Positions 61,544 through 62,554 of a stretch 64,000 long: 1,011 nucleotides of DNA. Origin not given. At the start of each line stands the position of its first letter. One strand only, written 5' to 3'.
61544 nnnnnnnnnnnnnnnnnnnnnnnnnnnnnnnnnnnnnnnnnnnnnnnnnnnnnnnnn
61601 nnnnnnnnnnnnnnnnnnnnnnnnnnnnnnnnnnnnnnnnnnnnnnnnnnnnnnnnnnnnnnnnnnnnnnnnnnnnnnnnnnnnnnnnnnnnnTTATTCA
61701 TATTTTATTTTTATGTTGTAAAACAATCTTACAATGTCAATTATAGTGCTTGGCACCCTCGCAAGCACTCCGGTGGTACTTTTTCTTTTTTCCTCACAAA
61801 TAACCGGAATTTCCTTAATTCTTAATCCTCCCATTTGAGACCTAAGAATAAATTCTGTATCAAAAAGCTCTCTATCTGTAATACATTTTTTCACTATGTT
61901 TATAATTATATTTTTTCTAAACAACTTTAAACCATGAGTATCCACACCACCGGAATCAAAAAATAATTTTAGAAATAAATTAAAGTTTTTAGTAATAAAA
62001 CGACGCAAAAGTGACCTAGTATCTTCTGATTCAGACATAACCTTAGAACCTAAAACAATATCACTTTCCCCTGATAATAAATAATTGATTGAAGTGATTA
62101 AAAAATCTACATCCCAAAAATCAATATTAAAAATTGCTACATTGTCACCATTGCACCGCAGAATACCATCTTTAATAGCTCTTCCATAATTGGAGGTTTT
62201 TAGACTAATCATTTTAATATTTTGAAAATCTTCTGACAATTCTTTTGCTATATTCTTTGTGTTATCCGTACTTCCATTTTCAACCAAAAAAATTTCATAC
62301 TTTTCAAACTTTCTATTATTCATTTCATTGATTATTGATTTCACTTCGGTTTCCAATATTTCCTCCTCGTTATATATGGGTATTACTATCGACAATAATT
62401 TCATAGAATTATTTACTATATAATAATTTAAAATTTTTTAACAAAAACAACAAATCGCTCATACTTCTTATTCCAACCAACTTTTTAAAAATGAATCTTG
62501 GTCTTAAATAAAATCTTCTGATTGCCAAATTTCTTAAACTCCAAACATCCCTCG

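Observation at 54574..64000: Uncharacterised radical SAM-rich operon linked to polyprenyl-phosphate glycosylation genes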

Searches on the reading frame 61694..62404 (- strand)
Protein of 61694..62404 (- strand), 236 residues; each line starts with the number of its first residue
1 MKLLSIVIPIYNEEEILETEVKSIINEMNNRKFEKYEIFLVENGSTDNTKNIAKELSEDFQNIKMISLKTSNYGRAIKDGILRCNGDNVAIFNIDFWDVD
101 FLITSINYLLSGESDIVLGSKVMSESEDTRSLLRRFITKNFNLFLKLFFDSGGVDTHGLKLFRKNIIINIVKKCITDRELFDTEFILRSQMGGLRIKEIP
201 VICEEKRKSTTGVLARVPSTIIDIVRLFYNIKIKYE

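Call 3: search_protein_families(library=pfam, proteins=[window:61694-62404:-], max_evalue=0.01)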
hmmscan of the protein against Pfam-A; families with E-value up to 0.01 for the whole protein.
window:61694-62404:- (236 aa): 3 families
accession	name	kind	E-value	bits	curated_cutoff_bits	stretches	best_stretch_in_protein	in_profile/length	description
PF00535.33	Glycos_transf_2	-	1.2e-21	77.8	23.3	1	5-167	1-164/168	Glycosyl transferase family 2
PF13641.12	Glyco_tranf_2_3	-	1.6e-05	25.5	27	1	4-95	3-96/230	Glycosyltransferase like family 2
PF10111.15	Glyco_tranf_2_2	-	0.00052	20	27.3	1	5-105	1-96/276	Glycosyltransferase like family 2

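Call 4: search_protein_families(library=ncbifam, proteins=[window:61694-62404:-], max_evalue=0.01)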
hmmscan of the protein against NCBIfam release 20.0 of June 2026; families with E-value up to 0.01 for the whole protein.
window:61694-62404:- (236 aa): 19 families
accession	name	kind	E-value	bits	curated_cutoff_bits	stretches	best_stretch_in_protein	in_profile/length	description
NF047588.1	GlcsyltransPgfSStrep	equivalog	9e-15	54.7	500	1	4-151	3-151/308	glycosyltransferase PgfS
NF007482.0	PRK10073.1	equivalog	4.2e-14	52.3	423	1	2-95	6-95/334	glycosyltransferase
NF007986.1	PRK10714.1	equivalog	5.5e-11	42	529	1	2-174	6-175/316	undecaprenyl-phosphate 4-deoxy-4-formamido-L-arabinose transferase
TIGR03937.1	PgaC_IcaA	equivalog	1.4e-10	40.8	422.3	1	3-91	46-131/407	poly-beta-1,6-N-acetyl-D-glucosamine synthase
TIGR03111.1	glyc2_xrt_Gpos1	hypoth_equivalog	3.8e-09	35.9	363.95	1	4-95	51-139/439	TIGR03111 family XrtG-associated glycosyltransferase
NF047683.1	TeichurnBiosyTuaG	equivalog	4.5e-09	36.3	400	1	3-110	7-112/252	teichuronic acid biosynthesis protein TuaG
NF041875.1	EPS_EpsD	equivalog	5.8e-09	35.8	370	1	4-166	1-160/325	exopolysaccharide biosynthesis glycosyltransferase EpsD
NF041391.1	DPhHxTase_Halo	equivalog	1.1e-08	34.3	375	1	11-211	4-191/213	dolichyl-phosphate hexose transferase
TIGR04283.1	glyco_like_mftF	equivalog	2.3e-07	30.6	182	1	4-69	1-57/221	TIGR04283 family arsenosugar biosynthesis glycosyltransferase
NF050050.1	ProtGlycPglI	equivalog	3.2e-07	30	500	1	2-70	2-66/306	GalNAc(5)-diNAcBac-PP-undecaprenol beta-1,3-glucosyltransferase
TIGR04182.1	glyco_TIGR04182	equivalog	8.4e-07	28.7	325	1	5-214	3-201/293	S-layer glycoprotein N-glycosyltransferase AglJ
NF038302.1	EPS_HpsE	equivalog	1.1e-06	27.9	300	1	4-68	3-67/307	hormogonium polysaccharide biosynthesis glycosyltransferase HpsE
NF010496.0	PRK13915.1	equivalog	1.7e-06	27.4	262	1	4-93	33-124/307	glucosyl-3-phosphoglycerate synthase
NF053739.1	GlytfEpsEBac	equivalog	1.9e-06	27.1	450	1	4-117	3-122/265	glycosyltransferase EpsE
NF058614.1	PPMAGASynPpgS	equivalog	3e-05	23.6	370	1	6-201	4-194/226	polyprenyl-phospho-N-acetylgalactosaminyl synthase PpgS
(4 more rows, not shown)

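Call 43: search_solved_structures(query=window:61694-62404:-, max_evalue=0.001)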
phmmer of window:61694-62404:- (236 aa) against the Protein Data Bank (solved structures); distinct sequences matched with E-value up to 0.001: 12.
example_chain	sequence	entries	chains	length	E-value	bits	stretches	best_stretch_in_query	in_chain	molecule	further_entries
2z87_A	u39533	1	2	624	2.6e-11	46.9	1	4-118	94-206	Chondroitin synthase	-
2z86_A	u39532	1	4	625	2.6e-11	46.9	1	4-118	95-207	Chondroitin synthase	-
3bcv_A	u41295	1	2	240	3.1e-08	36.8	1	4-115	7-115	Putative glycosyltransferase protein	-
5hea_A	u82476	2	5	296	1.2e-07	34.9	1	2-139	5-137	Putative glycosyltransferase (GalT1)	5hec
9hwj_A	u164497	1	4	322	1.9e-07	34.2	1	2-100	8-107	Undecaprenyl-phosphate 4-deoxy-4-formamido-L-arabinose transferase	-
5mlz_A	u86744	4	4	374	3.2e-07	33.5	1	4-139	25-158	Dolichol monophosphate mannose synthase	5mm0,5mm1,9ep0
9bhc_C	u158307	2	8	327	5.3e-07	32.8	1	2-203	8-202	Undecaprenyl-phosphate 4-deoxy-4-formamido-L-arabinose transferase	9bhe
8vxh_A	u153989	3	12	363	7e-07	32.4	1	2-203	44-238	Undecaprenyl-phosphate 4-deoxy-4-formamido-L-arabinose transferase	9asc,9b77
5ekp_C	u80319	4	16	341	7.9e-06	29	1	4-123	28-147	Uncharacterized glycosyltransferase sll0501 | Glycosyltransferase sll0501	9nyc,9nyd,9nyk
5eke_A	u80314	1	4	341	7.9e-06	29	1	4-123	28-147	Uncharacterized glycosyltransferase sll0501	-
9nye_A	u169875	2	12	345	8.1e-06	28.9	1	4-122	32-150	Glycosyltransferase sll0501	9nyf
6p61_A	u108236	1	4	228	0.00031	23.8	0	4-68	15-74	Glycosyltransferase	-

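Call 74: search_protein_families(library=padloc, proteins=[window:61694-62404:-], max_evalue=0.001)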
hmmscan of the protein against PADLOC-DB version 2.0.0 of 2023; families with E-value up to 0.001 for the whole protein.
window:61694-62404:- (236 aa): 0 families
